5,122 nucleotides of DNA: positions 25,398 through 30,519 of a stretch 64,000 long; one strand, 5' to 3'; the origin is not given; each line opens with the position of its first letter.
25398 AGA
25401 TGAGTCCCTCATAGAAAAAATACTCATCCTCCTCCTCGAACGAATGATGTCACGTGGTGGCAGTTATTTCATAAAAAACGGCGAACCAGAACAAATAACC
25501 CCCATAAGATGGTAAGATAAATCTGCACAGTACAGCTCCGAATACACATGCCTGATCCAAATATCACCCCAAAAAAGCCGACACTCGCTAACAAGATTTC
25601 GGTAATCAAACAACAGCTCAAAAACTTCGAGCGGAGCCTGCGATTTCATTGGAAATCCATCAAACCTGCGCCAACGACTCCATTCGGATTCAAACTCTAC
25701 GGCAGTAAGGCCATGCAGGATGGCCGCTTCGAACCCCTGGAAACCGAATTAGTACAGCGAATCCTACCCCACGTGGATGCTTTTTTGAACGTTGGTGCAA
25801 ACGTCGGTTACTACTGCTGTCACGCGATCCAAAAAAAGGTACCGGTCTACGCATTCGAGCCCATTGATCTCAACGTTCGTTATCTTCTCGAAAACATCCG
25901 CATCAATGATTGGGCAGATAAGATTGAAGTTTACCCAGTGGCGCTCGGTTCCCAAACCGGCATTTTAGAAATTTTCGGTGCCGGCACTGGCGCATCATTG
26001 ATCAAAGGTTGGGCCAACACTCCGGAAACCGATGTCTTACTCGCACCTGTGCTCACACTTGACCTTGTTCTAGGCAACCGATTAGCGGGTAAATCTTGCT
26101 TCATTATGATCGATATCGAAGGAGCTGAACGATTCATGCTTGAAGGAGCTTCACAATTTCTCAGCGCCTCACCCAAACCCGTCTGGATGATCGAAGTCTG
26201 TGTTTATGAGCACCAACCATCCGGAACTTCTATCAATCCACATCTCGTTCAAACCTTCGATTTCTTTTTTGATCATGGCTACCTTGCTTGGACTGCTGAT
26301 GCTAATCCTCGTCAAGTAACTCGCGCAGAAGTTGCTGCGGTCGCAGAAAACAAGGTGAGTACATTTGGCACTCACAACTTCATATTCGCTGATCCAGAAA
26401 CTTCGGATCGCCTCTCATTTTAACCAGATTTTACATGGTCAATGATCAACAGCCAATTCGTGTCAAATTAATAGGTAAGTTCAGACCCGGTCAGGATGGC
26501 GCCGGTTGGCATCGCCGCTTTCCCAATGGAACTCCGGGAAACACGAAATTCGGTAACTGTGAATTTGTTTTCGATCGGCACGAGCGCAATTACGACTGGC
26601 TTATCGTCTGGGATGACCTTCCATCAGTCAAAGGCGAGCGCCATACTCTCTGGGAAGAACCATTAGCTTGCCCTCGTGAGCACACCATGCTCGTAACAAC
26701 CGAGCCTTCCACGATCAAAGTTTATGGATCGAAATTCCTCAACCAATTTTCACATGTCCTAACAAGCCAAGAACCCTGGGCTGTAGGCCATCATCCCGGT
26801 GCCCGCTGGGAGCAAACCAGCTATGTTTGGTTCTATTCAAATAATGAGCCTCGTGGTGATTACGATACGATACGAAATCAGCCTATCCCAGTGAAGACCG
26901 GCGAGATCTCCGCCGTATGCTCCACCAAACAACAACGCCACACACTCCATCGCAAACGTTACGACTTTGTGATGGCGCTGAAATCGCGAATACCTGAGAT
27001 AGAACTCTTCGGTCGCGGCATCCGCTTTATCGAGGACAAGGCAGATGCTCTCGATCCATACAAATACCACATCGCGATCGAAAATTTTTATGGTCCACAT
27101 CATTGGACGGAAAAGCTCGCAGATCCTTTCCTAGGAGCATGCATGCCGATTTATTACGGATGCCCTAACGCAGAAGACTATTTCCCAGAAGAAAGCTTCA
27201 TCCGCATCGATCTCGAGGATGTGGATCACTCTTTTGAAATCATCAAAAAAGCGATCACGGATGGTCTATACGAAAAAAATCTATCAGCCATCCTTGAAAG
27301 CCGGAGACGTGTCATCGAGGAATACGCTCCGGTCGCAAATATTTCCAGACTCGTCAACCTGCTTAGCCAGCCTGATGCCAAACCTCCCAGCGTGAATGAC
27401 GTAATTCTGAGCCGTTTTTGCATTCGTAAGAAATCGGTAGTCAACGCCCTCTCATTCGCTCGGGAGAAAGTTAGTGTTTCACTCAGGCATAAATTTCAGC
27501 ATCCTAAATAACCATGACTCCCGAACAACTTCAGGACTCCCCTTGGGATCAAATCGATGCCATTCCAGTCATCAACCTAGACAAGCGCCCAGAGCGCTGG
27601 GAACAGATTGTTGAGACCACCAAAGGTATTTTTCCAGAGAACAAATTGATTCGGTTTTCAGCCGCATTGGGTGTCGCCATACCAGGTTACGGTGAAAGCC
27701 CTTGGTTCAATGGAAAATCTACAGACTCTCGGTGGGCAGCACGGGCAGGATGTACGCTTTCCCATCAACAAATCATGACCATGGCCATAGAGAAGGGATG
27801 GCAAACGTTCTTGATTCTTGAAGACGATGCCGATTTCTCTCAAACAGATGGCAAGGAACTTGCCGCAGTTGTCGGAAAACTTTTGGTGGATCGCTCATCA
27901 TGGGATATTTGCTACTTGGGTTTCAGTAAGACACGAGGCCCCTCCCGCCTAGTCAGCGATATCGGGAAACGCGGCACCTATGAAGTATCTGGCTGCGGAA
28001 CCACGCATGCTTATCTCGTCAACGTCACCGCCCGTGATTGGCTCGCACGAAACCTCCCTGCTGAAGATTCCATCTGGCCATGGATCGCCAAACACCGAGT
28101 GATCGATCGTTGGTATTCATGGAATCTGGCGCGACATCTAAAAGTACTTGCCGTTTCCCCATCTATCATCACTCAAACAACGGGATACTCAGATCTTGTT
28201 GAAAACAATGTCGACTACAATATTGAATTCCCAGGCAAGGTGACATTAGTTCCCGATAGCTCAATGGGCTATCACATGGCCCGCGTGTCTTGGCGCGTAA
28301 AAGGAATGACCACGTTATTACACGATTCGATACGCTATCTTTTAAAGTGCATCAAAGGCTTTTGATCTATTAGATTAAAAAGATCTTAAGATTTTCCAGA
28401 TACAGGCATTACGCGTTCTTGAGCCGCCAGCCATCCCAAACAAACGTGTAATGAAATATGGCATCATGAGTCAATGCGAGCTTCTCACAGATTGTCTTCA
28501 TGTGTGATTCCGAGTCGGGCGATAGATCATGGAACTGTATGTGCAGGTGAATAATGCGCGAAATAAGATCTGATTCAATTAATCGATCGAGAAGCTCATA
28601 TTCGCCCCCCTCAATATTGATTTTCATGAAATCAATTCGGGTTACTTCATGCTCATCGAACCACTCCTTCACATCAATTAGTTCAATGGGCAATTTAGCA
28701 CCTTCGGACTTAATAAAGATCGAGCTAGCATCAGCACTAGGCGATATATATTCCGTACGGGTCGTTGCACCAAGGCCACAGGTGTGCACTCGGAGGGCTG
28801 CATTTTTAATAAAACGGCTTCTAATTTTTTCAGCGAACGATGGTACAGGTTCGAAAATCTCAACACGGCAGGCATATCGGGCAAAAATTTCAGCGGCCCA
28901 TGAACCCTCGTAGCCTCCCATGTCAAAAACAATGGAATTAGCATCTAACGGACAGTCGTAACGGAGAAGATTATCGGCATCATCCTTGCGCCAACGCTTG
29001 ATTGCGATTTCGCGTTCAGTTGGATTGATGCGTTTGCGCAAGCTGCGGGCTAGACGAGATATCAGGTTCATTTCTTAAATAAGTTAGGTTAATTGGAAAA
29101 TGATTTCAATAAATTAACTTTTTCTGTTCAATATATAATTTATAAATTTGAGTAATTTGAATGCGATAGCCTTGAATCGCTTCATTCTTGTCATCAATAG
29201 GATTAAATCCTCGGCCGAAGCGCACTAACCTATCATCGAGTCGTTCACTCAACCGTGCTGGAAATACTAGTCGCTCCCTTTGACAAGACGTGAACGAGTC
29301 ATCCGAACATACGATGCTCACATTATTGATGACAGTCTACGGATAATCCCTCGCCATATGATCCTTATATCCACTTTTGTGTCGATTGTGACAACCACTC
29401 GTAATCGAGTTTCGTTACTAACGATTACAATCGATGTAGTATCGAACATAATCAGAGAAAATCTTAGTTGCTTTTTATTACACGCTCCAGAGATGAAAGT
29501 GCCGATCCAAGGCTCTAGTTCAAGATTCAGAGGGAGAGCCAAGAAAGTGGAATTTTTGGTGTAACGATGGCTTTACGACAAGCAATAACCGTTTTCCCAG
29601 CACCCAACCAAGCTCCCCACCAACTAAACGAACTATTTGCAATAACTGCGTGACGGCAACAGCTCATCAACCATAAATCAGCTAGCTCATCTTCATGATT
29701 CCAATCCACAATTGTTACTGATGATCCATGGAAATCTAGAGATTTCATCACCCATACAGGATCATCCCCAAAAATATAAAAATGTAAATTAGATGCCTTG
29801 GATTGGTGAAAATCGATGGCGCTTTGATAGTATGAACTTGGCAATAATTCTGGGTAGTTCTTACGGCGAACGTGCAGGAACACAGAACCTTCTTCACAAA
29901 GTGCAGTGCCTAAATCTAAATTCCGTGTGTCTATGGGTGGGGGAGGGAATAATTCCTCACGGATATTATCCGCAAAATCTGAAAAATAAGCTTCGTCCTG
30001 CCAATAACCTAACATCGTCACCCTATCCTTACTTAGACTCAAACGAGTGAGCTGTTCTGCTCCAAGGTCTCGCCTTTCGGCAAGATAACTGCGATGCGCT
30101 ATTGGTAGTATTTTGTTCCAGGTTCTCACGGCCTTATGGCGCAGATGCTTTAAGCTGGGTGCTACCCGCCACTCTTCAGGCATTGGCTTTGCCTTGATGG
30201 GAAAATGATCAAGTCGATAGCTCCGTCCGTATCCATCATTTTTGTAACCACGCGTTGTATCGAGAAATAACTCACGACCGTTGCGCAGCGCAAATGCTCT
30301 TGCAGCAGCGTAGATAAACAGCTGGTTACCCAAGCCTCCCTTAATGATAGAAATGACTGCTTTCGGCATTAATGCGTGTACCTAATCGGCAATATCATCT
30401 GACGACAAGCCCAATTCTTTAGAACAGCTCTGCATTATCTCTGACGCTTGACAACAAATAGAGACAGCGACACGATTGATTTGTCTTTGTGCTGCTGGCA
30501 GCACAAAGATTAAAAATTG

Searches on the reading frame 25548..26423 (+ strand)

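Call 36: search_protein_families(library=pfam, proteins=[window:25548-26423:+], max_evalue=0.00001)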
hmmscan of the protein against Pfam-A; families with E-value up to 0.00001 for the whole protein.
window:25548-26423:+ (291 aa): 1 family
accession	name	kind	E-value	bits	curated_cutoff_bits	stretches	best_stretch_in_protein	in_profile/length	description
PF05050.19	Methyltransf_21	-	2e-11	44.7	22.7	1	81-245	1-171/173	Methyltransferase FkbM domain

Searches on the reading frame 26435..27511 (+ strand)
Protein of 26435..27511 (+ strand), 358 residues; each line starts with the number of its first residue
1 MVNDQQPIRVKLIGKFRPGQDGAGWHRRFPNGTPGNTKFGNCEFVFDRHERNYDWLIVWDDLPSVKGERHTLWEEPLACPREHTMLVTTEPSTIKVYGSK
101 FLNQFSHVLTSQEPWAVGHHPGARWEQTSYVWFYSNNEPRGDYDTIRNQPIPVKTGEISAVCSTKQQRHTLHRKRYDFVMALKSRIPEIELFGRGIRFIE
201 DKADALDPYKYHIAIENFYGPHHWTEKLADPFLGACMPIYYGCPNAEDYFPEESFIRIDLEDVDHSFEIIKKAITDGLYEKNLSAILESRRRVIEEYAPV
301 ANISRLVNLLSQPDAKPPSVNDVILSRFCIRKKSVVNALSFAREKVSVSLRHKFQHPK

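Call 36: search_protein_families(library=pfam, proteins=[window:26435-27511:+], max_evalue=0.00001)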
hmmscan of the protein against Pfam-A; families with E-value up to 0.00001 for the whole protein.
window:26435-27511:+ (358 aa): 1 family
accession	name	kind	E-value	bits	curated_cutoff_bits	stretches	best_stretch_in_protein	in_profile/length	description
PF00852.26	Glyco_transf_10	-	2.1e-08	34.5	23.9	1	154-259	4-110/182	Glycosyltransferase family 10 (fucosyltransferase) C-term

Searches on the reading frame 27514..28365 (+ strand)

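Call 36: search_protein_families(library=pfam, proteins=[window:27514-28365:+], max_evalue=0.00001)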
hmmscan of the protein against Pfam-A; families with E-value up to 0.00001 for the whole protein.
window:27514-28365:+ (283 aa): 1 family
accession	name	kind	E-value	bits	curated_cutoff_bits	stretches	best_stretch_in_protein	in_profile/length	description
PF01755.23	Glyco_transf_25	-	2.4e-06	28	24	0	19-111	6-101/199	Glycosyltransferase family 25 (LPS biosynthesis protein)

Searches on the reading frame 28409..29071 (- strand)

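Call 36: search_protein_families(library=pfam, proteins=[window:28409-29071:-], max_evalue=0.00001)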
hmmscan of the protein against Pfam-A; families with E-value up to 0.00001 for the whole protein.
window:28409-29071:- (220 aa): 1 family
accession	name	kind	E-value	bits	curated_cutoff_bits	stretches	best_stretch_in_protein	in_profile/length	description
PF05050.19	Methyltransf_21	-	2.1e-10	41.4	22.7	1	50-184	1-152/173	Methyltransferase FkbM domain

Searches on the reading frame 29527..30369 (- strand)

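Call 36: search_protein_families(library=pfam, proteins=[window:29527-30369:-], max_evalue=0.00001)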
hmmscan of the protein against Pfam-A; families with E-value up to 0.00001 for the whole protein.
window:29527-30369:- (280 aa): 1 family
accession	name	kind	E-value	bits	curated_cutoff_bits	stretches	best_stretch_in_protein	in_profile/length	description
PF01531.22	Glyco_transf_11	-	1.4e-20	74.2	23.9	1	7-263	4-273/298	Glycosyl transferase family 11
